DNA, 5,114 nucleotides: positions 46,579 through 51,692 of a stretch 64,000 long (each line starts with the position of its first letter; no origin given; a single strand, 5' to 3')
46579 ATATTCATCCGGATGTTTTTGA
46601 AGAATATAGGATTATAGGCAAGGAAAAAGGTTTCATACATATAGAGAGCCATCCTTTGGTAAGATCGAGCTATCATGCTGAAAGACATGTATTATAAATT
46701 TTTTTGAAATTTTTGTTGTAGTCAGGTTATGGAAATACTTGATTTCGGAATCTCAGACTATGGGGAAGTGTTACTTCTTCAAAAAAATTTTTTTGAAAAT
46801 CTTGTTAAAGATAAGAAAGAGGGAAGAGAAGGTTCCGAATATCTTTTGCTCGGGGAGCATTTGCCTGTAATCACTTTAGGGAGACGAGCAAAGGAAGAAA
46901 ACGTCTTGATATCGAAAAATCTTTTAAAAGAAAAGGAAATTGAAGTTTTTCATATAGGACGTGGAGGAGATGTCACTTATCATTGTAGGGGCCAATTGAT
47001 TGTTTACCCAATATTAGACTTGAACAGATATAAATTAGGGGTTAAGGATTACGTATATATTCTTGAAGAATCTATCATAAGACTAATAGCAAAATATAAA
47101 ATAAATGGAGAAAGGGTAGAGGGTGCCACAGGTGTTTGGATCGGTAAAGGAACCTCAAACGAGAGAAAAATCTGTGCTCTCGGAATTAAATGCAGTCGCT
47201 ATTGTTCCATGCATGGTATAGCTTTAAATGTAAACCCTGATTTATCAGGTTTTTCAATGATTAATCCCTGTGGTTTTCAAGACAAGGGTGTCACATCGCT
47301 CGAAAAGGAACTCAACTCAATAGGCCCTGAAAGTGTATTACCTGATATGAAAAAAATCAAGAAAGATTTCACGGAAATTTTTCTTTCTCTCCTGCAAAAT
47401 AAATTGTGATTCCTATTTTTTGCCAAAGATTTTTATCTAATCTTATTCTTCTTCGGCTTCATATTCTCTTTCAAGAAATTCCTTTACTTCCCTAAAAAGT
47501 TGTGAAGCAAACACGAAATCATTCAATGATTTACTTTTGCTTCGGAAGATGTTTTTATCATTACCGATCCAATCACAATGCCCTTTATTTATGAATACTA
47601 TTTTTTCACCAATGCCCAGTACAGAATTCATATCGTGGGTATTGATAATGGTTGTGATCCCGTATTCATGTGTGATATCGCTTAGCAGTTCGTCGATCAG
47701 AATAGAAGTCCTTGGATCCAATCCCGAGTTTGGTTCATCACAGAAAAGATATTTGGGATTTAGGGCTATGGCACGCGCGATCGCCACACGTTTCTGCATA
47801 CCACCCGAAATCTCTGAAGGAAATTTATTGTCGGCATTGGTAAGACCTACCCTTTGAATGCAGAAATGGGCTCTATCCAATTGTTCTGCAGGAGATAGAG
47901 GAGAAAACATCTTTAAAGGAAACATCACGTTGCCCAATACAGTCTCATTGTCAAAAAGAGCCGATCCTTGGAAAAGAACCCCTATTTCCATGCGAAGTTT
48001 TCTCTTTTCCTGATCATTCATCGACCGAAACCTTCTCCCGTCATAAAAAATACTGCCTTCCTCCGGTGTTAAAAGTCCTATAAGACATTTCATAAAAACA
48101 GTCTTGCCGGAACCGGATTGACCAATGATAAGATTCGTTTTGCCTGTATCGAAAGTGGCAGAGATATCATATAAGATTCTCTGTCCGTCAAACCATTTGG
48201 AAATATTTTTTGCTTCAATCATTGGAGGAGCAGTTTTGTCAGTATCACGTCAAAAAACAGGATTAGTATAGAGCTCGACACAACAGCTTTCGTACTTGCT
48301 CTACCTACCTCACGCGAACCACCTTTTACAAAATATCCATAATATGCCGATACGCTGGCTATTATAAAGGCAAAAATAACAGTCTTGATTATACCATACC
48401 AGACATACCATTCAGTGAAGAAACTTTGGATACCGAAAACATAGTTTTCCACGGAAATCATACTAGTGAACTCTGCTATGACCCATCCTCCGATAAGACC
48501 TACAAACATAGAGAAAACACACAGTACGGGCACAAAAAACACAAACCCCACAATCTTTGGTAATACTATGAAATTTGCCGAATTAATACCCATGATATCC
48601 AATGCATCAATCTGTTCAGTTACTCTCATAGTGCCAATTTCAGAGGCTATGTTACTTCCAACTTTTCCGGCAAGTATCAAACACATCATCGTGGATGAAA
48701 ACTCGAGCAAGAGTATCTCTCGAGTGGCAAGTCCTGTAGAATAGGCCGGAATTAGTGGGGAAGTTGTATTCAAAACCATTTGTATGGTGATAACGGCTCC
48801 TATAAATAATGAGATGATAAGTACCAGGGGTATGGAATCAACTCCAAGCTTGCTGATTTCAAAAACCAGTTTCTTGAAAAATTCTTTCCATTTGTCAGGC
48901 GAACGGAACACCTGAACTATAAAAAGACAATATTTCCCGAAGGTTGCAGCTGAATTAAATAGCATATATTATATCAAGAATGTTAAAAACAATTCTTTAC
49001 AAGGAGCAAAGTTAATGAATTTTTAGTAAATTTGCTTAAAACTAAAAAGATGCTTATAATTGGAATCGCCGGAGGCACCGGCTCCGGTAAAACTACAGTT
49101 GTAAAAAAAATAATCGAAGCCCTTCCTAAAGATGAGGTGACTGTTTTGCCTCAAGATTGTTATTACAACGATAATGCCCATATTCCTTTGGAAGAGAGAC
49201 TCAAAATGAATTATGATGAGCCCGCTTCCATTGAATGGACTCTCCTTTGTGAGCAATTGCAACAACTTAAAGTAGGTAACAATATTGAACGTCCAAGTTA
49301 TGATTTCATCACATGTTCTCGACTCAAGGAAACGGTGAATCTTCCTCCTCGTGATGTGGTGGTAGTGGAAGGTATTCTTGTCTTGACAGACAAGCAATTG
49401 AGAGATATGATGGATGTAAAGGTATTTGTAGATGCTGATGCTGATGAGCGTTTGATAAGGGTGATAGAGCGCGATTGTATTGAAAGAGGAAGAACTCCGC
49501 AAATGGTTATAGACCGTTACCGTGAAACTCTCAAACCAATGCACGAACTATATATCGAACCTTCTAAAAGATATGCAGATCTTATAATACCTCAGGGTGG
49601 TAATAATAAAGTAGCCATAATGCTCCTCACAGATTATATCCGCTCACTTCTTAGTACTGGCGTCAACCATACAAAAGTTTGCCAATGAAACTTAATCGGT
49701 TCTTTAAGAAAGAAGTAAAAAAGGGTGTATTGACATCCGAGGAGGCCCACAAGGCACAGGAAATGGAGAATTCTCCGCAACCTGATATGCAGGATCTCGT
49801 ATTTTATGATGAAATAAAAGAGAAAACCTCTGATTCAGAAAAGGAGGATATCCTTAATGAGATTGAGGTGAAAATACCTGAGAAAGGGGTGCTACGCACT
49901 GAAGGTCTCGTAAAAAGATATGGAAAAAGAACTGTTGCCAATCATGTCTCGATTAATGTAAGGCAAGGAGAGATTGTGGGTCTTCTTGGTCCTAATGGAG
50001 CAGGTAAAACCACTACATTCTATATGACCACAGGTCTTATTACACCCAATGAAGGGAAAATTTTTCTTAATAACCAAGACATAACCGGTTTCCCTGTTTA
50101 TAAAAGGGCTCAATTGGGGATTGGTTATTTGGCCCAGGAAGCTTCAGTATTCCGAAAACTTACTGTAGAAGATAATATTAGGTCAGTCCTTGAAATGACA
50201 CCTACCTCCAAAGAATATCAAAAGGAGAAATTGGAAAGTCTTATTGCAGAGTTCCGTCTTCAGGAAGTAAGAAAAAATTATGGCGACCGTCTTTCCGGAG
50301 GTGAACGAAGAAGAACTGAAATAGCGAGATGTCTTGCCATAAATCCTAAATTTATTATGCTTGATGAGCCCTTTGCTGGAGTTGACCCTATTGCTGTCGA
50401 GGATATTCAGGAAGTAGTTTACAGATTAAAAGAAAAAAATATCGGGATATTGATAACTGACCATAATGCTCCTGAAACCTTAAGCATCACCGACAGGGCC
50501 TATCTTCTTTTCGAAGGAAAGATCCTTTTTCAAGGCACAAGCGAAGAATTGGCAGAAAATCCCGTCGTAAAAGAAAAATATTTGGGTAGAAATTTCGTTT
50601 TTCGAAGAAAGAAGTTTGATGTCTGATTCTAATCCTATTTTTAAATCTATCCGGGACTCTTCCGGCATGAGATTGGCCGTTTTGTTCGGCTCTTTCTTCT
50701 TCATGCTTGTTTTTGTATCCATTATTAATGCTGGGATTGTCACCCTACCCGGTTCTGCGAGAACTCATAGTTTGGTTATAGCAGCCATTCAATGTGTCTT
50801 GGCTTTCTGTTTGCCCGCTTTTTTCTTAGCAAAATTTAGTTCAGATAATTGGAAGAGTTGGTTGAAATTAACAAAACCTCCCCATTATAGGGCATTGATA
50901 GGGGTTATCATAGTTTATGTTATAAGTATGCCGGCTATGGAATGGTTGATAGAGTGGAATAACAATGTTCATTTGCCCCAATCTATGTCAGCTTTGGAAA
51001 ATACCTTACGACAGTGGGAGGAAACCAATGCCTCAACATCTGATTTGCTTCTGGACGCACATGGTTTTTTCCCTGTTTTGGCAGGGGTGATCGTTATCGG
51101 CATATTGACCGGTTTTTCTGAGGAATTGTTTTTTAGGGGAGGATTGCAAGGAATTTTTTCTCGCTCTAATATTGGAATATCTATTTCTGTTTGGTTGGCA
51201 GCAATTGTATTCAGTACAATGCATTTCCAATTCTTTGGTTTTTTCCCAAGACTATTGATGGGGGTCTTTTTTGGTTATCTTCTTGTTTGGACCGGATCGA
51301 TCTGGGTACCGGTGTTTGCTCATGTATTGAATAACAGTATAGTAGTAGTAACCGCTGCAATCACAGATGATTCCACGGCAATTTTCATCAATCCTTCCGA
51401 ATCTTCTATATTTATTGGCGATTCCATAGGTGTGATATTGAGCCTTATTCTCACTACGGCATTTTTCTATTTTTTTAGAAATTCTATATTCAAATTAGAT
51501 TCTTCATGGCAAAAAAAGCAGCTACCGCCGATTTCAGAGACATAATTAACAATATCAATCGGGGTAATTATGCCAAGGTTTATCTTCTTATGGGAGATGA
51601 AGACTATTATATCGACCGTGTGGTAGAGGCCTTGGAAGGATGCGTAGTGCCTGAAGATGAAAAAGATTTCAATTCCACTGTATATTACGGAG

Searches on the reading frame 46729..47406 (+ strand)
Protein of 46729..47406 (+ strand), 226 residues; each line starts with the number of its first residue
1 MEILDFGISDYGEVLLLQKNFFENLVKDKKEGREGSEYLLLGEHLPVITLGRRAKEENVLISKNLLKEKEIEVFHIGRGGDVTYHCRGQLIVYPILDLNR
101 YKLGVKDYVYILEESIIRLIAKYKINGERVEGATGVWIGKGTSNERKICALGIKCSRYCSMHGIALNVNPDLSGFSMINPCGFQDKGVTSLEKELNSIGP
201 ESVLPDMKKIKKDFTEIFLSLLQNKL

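Call 84: search_protein_families(library=pfam, proteins=[window:46729-47406:+], max_evalue=0.00001)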
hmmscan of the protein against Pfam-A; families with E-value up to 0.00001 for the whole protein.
window:46729-47406:+ (226 aa): 1 family
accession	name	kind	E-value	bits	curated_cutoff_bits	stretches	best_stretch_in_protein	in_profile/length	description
PF21948.1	LplA-B_cat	-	1.5e-40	139.8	27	1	12-203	3-191/200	Lipoyl protein ligase A/B catalytic domain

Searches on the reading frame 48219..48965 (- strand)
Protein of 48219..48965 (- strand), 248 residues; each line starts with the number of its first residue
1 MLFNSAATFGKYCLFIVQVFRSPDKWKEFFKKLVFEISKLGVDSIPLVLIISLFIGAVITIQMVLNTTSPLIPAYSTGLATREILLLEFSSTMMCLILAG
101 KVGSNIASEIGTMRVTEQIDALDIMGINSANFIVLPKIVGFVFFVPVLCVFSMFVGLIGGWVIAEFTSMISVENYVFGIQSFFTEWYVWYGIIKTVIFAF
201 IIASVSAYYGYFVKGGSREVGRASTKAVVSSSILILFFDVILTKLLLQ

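Call 84: search_protein_families(library=pfam, proteins=[window:48219-48965:-], max_evalue=0.00001)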
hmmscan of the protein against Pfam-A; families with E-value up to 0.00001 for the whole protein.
window:48219-48965:- (248 aa): 1 family
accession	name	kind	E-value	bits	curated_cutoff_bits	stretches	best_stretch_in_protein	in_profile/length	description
PF02405.21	MlaE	-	5.9e-66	222.5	22.5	1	36-244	4-211/212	Permease MlaE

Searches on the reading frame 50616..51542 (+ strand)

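Call 84: search_protein_families(library=pfam, proteins=[window:50616-51542:+], max_evalue=0.00001)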
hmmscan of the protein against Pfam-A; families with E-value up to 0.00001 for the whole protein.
window:50616-51542:+ (309 aa): 1 family
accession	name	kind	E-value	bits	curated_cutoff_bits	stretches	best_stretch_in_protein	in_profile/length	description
PF02517.21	Rce1-like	-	3e-18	66.3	22.4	1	155-241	5-92/93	Type II CAAX prenyl endopeptidase Rce1-like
